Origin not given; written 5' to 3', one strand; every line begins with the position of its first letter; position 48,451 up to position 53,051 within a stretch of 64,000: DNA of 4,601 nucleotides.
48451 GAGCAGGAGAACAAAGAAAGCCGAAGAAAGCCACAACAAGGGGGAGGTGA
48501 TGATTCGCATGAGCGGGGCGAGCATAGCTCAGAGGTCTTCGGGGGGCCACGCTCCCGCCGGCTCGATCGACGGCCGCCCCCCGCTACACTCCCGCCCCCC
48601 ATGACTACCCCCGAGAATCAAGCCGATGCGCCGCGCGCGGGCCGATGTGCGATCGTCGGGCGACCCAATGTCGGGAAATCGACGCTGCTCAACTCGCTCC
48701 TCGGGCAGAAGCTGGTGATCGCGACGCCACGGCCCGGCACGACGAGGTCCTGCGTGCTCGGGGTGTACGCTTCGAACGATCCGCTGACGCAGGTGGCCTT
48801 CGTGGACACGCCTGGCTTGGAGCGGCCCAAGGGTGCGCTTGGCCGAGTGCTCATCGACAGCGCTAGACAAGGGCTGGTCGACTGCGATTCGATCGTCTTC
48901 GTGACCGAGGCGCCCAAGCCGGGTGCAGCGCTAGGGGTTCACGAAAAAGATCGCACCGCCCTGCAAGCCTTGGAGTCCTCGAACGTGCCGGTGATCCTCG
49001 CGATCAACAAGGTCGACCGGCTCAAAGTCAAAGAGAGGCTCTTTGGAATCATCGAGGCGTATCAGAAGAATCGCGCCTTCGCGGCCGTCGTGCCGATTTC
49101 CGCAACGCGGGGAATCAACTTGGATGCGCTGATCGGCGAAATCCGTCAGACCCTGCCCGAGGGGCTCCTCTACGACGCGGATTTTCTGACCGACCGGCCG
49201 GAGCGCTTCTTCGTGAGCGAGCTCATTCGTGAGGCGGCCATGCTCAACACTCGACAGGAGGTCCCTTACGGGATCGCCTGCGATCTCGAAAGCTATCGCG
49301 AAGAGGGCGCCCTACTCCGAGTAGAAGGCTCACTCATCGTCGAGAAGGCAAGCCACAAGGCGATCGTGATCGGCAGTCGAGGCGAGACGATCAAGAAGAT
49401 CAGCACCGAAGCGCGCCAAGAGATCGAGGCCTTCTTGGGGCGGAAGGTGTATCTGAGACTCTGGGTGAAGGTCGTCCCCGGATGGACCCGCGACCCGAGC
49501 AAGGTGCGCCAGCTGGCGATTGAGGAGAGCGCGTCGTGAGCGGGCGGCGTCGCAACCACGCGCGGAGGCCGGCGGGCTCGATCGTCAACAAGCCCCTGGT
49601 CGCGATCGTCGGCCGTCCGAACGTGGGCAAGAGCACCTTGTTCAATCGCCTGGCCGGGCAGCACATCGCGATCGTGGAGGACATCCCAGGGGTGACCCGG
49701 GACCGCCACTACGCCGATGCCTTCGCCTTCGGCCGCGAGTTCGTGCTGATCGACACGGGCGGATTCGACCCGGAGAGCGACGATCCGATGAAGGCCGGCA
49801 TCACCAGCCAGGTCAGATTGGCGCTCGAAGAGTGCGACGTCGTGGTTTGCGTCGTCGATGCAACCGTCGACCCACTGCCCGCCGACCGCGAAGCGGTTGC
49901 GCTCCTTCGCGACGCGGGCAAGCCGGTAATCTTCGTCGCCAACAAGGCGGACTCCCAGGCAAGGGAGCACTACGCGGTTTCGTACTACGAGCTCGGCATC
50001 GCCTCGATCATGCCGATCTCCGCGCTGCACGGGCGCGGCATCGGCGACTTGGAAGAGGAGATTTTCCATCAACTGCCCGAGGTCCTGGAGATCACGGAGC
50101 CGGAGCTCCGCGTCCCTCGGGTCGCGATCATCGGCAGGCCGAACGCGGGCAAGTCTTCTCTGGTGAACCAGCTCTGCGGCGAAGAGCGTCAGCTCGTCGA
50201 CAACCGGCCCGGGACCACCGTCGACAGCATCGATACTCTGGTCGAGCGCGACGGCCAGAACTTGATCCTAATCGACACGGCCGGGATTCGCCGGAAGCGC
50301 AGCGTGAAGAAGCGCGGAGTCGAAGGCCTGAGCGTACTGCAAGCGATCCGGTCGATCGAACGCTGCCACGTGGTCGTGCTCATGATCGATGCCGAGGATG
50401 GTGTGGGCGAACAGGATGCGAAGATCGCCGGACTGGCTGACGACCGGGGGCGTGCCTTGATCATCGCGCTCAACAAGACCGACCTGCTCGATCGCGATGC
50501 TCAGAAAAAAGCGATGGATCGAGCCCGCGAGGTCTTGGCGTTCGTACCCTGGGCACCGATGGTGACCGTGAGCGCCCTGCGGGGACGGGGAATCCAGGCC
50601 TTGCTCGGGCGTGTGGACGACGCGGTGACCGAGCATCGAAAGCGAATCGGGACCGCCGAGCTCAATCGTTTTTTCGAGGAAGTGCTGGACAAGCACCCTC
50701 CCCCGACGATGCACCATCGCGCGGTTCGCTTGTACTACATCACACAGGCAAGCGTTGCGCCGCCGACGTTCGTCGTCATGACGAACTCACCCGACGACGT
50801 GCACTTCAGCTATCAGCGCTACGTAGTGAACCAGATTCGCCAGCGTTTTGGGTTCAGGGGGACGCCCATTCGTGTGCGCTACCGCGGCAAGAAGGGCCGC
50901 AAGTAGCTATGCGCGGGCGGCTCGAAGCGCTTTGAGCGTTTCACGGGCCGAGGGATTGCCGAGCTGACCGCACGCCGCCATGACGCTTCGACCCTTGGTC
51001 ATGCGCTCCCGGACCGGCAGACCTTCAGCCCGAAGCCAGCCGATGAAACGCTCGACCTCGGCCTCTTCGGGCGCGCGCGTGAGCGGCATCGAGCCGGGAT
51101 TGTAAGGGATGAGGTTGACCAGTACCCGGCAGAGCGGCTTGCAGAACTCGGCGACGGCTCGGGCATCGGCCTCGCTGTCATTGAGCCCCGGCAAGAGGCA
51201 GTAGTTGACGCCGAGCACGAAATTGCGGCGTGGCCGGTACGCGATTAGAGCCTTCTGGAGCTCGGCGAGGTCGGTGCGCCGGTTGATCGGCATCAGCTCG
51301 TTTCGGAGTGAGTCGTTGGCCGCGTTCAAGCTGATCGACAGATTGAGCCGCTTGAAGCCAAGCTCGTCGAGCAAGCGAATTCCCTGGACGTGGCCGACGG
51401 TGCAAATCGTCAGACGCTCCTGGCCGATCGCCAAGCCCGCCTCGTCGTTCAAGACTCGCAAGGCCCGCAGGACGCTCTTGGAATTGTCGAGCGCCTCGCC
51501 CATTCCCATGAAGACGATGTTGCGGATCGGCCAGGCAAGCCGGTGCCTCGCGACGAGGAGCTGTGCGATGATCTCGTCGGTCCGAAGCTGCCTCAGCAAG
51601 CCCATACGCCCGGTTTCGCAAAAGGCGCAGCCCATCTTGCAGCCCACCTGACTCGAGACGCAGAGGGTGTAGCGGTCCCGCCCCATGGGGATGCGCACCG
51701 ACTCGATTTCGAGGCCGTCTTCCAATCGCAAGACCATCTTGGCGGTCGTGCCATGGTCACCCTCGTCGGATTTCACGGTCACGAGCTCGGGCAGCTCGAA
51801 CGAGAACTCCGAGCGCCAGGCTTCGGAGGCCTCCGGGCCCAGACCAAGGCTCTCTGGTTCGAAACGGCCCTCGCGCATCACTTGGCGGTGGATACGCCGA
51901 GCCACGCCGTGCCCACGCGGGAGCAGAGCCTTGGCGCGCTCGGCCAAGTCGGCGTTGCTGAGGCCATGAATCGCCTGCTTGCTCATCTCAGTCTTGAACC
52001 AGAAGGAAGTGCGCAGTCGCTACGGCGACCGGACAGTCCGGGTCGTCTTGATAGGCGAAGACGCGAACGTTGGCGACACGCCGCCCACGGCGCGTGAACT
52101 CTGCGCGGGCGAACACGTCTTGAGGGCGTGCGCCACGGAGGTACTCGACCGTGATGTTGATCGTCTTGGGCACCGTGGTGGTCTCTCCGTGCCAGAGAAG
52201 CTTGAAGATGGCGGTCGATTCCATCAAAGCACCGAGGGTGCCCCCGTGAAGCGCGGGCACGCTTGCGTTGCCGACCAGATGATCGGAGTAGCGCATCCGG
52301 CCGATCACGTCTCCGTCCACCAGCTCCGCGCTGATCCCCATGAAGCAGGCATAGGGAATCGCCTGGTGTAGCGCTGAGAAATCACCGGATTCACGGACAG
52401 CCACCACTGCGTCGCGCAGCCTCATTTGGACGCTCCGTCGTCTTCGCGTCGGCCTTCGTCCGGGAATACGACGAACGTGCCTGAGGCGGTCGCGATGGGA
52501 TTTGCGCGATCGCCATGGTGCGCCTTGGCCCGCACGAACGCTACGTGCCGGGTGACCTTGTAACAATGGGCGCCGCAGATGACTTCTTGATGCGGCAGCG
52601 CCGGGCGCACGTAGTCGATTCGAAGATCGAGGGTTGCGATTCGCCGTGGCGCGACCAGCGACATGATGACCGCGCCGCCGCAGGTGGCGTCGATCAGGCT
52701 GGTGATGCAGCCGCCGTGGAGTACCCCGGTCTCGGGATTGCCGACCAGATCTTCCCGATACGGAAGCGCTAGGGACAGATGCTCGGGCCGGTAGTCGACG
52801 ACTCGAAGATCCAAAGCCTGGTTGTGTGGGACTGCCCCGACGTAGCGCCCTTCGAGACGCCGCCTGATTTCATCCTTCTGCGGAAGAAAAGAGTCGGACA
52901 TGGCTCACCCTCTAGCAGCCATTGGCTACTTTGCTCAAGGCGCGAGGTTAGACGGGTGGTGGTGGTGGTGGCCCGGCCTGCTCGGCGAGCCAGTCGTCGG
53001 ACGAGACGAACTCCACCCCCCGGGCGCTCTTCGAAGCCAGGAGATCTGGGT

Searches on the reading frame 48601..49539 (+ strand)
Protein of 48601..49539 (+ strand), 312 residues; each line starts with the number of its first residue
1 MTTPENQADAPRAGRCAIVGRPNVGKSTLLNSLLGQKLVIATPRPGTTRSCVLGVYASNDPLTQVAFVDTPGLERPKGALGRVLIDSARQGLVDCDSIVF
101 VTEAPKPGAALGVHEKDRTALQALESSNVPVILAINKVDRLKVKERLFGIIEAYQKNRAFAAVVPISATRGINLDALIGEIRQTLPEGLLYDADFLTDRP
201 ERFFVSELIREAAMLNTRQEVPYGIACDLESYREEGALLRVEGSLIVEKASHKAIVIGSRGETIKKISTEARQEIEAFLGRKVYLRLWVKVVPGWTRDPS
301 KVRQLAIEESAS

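Call 68: search_protein_families(library=pfam, proteins=[window:48601-49539:+], max_evalue=0.00001)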
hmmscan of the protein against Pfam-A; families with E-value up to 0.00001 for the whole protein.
window:48601-49539:+ (312 aa): 6 families
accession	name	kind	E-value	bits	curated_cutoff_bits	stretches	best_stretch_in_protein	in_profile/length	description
PF01926.29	MMR_HSR1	-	1.2e-22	80.5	21.9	1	15-137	1-113/113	50S ribosome-binding GTPase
PF07650.23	KH_2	-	4.8e-17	62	22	1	220-295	1-77/78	KH domain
PF00009.33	GTP_EFTU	-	1.9e-11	44.4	26.5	1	65-186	71-187/188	Elongation factor Tu GTP binding domain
PF02421.24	FeoB_N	-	1.1e-09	38.5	27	1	16-180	3-155/156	Ferrous iron transport protein B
PF00350.29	Dynamin_N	-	3.5e-08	34.1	27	0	17-53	2-38/168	Dynamin family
PF03193.22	RsgA_GTPase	-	1e-06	29.1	30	0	94-182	22-105/174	RsgA GTPase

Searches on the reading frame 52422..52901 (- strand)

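Call 68: search_protein_families(library=pfam, proteins=[window:52422-52901:-], max_evalue=0.00001)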
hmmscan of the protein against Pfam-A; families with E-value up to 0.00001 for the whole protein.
window:52422-52901:- (159 aa): 2 families
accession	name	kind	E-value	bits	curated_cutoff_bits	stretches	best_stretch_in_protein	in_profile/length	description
PF03061.28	4HBT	-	1.9e-14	54.2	20.6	1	59-133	2-76/79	Thioesterase superfamily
PF13622.12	4HBT_3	-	3.4e-07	30.9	24.3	1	58-144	8-83/83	Acyl-CoA thioesterase N-terminal domain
